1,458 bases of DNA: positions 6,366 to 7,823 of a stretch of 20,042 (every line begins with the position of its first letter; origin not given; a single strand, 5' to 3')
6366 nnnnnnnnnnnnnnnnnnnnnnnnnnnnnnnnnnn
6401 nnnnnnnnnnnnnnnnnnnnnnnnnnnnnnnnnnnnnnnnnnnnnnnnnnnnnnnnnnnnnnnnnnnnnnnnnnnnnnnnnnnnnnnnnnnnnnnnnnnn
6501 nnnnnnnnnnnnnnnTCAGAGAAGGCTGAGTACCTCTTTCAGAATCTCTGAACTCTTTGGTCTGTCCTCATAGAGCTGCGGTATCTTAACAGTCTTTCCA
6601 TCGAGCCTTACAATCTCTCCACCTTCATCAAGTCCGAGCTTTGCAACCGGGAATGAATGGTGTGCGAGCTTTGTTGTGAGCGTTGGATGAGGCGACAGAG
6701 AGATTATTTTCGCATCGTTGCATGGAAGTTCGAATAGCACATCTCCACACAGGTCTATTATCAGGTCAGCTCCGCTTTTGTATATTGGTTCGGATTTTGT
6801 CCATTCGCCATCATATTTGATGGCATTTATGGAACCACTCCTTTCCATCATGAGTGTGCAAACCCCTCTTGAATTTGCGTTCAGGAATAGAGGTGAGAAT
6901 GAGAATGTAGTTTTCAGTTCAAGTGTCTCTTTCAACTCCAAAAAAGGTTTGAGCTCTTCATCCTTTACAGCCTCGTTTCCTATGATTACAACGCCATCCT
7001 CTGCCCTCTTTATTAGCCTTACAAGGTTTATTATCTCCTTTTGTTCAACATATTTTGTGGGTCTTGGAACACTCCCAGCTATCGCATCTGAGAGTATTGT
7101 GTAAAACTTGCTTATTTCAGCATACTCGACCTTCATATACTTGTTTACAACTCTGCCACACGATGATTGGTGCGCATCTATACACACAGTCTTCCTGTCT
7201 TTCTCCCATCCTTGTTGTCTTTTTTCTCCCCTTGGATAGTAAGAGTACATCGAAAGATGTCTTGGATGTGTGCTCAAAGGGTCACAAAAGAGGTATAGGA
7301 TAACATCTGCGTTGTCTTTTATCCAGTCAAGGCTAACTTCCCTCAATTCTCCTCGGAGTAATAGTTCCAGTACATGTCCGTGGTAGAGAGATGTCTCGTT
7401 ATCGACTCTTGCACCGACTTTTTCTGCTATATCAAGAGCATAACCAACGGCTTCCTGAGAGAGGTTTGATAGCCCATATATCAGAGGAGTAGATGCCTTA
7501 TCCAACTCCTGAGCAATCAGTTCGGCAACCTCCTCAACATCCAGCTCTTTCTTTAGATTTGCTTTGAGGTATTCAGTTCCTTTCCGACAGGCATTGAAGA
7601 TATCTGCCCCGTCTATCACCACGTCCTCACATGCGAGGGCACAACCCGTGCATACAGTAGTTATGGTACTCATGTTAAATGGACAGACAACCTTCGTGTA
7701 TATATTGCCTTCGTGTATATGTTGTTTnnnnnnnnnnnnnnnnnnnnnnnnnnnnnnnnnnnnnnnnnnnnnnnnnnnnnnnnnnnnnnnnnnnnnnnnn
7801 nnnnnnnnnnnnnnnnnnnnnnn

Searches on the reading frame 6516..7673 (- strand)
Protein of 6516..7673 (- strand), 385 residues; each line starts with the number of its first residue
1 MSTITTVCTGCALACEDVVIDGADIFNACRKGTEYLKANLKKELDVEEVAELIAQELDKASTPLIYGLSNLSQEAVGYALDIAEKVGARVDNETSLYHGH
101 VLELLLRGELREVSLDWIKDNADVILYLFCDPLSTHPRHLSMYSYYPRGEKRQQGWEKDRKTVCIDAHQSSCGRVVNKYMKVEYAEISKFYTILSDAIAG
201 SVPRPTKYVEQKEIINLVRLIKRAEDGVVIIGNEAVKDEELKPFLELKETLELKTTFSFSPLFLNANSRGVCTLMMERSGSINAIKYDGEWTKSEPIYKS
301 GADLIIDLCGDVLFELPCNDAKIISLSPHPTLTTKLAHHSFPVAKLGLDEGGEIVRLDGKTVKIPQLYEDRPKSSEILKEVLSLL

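Call 10: search_protein_families(library=pfam, proteins=[window:6516-7673:-])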
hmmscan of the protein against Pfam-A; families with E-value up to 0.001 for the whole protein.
window:6516-7673:- (385 aa): 0 families

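Call 74: search_protein_families(library=ncbifam, proteins=[window:6516-7673:-], max_evalue=0.001)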
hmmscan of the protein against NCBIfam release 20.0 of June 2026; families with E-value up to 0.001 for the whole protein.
window:6516-7673:- (385 aa): 1 family
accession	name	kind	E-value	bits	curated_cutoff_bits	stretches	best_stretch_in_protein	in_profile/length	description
TIGR03129.1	one_C_dehyd_B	equivalog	1.1e-55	188.8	327.8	1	6-382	2-418/421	formylmethanofuran dehydrogenase subunit B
